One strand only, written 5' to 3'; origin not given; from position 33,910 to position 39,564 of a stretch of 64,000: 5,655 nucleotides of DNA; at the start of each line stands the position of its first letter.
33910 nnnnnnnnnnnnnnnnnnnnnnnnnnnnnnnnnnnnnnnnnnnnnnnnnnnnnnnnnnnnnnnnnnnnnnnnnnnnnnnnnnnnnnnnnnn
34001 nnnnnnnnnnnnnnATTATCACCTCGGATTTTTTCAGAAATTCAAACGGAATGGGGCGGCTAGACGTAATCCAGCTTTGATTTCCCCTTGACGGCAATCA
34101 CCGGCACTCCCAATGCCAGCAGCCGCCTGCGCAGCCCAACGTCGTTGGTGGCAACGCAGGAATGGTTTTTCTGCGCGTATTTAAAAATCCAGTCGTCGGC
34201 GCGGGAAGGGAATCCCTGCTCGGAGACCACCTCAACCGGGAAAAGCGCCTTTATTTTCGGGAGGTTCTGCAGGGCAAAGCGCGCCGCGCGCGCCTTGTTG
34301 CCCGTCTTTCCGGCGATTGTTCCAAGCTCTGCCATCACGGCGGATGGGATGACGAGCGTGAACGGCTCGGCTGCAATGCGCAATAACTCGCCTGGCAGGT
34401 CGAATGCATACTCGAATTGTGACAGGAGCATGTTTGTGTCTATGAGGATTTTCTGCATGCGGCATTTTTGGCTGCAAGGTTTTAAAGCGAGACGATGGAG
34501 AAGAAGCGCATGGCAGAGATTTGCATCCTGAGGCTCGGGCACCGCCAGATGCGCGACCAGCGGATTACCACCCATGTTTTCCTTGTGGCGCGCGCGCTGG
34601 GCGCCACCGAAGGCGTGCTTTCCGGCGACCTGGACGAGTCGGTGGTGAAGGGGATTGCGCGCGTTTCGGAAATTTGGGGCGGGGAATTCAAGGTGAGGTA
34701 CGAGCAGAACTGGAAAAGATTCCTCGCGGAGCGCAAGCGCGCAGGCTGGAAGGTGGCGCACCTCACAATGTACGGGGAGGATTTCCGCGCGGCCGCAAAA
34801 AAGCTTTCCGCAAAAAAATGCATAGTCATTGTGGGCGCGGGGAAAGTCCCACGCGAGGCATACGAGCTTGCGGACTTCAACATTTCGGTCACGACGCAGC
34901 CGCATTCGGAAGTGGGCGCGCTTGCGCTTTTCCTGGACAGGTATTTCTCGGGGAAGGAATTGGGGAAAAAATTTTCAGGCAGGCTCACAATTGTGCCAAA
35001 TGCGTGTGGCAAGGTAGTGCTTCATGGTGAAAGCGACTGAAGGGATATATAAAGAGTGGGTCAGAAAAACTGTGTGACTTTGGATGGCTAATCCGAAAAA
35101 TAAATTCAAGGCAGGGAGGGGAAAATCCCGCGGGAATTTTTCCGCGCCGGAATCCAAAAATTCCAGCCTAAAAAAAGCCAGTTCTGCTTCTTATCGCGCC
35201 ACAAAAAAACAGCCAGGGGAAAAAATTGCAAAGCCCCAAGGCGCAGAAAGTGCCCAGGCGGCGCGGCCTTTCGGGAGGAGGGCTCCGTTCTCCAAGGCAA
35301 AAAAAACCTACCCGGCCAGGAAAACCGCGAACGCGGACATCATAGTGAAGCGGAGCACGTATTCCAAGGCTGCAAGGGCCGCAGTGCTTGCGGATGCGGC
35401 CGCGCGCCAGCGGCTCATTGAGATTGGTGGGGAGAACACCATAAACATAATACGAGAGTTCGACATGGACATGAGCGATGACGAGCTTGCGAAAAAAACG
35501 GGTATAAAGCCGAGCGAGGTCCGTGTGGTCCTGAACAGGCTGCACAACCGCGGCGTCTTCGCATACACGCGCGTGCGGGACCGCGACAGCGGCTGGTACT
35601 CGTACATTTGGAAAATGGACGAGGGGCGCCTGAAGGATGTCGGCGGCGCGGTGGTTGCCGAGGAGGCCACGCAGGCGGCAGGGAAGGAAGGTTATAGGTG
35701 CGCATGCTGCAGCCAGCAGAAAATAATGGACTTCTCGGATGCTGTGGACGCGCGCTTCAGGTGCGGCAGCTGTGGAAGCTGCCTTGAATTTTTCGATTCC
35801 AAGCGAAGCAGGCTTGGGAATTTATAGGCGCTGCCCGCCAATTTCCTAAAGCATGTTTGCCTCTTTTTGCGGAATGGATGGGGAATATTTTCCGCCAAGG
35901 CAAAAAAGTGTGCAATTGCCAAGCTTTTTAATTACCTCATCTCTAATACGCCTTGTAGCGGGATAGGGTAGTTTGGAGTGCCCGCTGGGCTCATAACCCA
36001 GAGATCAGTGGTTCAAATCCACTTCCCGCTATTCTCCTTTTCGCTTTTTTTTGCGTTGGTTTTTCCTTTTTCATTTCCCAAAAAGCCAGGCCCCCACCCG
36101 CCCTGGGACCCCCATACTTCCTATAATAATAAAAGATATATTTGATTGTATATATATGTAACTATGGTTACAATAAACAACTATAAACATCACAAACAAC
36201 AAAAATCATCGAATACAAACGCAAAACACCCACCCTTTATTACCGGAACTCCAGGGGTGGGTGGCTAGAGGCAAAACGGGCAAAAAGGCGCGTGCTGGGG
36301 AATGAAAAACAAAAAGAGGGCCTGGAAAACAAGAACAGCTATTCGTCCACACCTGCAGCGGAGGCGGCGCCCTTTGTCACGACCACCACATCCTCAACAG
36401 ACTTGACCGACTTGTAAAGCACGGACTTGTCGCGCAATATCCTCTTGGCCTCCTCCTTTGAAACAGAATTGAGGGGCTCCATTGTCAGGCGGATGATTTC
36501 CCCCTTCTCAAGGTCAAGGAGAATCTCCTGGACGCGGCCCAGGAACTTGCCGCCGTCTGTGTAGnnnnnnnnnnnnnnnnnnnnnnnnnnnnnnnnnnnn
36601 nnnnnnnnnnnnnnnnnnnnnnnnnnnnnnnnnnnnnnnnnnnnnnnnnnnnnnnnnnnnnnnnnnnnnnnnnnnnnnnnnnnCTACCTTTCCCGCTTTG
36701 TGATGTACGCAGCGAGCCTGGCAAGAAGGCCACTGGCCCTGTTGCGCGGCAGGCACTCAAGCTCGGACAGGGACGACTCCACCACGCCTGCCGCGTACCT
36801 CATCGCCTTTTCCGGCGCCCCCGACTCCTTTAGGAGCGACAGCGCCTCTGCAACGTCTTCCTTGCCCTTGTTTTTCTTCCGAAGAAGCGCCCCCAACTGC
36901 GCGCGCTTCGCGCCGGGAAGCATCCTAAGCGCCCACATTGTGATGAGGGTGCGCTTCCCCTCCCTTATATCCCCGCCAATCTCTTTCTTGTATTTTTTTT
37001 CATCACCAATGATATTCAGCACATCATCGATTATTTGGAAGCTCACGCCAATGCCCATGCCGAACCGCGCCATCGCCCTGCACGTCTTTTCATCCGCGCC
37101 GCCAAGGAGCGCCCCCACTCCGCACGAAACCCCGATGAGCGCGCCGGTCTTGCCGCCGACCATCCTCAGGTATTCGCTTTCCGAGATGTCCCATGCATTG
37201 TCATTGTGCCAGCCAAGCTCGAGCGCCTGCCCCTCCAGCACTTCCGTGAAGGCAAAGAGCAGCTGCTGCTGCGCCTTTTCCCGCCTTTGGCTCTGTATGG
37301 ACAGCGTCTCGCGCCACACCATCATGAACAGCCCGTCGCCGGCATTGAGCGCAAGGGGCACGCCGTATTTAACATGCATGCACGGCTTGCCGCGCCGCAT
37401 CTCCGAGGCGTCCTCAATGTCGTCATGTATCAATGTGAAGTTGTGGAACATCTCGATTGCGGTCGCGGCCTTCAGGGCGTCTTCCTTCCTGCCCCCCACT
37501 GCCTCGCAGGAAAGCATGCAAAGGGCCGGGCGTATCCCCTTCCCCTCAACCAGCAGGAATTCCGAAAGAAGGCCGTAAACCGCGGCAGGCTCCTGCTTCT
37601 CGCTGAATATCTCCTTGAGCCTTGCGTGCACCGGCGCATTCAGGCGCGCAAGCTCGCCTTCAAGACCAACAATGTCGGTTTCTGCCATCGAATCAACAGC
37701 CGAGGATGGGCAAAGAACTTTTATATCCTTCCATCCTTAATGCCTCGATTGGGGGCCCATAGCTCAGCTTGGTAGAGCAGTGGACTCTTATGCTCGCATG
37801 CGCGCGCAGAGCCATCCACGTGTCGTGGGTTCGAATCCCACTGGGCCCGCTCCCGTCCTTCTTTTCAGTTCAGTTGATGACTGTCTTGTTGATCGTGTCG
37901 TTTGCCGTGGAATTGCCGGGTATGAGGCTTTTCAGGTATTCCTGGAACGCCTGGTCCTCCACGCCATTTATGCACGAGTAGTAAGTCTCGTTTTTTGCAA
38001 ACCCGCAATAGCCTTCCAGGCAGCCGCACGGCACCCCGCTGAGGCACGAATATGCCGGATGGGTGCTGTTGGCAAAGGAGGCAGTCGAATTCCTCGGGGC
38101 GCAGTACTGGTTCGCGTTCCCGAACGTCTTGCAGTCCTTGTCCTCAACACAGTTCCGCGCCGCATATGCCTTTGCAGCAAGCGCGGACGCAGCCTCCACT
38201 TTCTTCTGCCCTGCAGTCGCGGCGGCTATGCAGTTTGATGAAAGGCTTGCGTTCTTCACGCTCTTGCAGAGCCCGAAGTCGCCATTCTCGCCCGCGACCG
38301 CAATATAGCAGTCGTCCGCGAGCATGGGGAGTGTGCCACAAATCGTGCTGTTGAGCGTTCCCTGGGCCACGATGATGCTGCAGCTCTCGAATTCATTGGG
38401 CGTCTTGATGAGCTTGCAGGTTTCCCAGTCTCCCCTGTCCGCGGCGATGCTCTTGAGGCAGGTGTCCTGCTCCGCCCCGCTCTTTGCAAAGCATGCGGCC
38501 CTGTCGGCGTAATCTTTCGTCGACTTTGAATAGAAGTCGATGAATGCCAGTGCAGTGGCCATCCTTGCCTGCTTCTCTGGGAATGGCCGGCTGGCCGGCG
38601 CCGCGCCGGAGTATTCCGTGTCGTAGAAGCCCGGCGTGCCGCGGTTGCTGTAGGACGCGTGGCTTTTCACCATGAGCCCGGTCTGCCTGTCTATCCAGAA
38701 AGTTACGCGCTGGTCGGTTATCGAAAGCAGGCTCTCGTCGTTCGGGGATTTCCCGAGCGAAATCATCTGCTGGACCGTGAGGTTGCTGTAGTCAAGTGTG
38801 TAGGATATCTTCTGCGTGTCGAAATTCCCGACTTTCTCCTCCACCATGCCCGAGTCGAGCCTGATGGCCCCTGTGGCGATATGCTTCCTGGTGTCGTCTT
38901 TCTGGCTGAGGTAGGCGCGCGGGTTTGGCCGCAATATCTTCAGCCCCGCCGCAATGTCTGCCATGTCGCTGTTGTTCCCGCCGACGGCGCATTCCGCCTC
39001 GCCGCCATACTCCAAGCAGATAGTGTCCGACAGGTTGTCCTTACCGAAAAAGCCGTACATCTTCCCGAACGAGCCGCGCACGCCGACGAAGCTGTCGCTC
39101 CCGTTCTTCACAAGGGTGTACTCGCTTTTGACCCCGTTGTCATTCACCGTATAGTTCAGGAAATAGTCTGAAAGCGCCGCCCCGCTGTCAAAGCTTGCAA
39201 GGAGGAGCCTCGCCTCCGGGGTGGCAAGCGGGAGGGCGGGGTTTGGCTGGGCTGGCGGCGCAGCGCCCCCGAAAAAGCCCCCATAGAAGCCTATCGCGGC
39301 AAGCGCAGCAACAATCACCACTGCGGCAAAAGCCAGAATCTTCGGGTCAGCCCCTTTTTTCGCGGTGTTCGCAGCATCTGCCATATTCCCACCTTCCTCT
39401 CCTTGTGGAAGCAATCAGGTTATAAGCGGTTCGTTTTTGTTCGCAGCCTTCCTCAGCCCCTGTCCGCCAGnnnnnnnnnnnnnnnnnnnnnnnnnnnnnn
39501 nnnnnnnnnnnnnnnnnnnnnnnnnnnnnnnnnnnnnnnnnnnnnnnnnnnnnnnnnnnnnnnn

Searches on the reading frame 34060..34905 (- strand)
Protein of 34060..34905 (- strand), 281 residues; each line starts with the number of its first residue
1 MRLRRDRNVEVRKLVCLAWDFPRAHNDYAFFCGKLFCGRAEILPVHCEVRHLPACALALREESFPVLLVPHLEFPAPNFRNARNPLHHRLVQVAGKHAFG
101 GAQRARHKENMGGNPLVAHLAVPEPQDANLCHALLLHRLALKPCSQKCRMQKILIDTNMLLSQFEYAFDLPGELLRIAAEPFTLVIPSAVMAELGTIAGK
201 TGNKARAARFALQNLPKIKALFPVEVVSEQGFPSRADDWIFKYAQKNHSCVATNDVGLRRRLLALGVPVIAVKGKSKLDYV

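Call 52: search_protein_families(library=pfam, proteins=[window:34060-34905:-], max_evalue=0.001)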
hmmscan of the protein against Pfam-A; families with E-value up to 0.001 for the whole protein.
window:34060-34905:- (281 aa): 2 families
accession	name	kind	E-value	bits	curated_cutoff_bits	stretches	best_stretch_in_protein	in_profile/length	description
PF18477.7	PIN_9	-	6.6e-15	55.8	26.3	1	153-275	1-116/116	PIN like domain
PF13638.12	PIN_4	-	0.00013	22.7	21.9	1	154-269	2-128/132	PIN domain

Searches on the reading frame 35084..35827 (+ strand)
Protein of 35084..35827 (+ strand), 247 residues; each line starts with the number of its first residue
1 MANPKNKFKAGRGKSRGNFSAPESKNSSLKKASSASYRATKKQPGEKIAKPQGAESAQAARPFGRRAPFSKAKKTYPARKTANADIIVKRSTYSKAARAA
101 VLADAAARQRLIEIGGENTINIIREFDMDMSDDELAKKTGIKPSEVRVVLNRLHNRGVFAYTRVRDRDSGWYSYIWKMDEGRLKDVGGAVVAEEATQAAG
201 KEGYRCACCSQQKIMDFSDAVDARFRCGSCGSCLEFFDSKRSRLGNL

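Call 52: search_protein_families(library=pfam, proteins=[window:35084-35827:+], max_evalue=0.001)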
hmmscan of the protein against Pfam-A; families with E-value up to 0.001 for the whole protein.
window:35084-35827:+ (247 aa): 1 family
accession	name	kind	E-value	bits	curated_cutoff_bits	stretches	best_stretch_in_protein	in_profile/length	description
PF02002.24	TFIIE_alpha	-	9.4e-12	45.2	22.9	1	127-186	25-84/105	TFIIE alpha subunit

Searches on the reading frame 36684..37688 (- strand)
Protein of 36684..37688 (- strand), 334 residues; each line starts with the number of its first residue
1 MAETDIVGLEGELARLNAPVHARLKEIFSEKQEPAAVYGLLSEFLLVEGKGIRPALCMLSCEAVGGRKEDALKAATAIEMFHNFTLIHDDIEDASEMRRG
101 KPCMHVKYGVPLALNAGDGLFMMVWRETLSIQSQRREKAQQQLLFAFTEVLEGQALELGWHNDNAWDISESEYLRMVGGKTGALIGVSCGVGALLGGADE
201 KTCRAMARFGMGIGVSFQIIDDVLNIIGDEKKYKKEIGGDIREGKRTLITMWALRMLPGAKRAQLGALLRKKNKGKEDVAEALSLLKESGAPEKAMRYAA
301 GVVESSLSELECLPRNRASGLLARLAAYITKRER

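Call 52: search_protein_families(library=pfam, proteins=[window:36684-37688:-], max_evalue=0.001)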
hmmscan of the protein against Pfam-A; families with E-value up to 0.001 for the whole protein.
window:36684-37688:- (334 aa): 1 family
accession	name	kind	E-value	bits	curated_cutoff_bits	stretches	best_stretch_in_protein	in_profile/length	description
PF00348.22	polyprenyl_synt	-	1.3e-64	218.2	27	1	41-285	8-250/251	Polyprenyl synthetase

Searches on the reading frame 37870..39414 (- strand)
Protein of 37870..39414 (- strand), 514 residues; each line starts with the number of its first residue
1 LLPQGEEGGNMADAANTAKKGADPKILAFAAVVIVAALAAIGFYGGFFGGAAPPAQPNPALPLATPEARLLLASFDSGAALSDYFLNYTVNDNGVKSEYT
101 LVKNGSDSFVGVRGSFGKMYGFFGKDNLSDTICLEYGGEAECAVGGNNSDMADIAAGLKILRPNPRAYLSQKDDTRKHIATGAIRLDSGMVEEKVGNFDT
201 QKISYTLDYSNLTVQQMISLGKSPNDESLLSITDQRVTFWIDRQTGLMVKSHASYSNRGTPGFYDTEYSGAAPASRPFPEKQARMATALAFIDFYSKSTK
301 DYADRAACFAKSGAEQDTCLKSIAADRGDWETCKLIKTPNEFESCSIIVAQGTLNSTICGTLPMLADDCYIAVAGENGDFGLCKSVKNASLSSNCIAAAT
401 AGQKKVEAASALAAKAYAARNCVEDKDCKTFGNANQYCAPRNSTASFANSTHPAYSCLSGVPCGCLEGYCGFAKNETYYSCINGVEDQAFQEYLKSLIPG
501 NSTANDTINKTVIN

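Call 3: search_protein_families(library=pfam, proteins=[window:37870-39414:-], max_evalue=1)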
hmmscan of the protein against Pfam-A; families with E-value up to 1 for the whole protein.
window:37870-39414:- (514 aa): 0 families

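Call 4: search_protein_families(library=ncbifam, proteins=[window:37870-39414:-], max_evalue=1)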
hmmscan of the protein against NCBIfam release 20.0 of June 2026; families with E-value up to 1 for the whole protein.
window:37870-39414:- (514 aa): 2 families
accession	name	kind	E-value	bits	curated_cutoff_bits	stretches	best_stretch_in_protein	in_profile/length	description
TIGR04292.1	heavy_Cys_CGP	equivalog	2.2e-08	33.4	200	1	416-483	120-189/381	CGP-CTERM-anchored Cys-rich protein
TIGR04289.1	heavy_Cys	domain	7e-05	23.4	50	1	421-470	1-50/52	eight-cysteine-cluster domain-containing protein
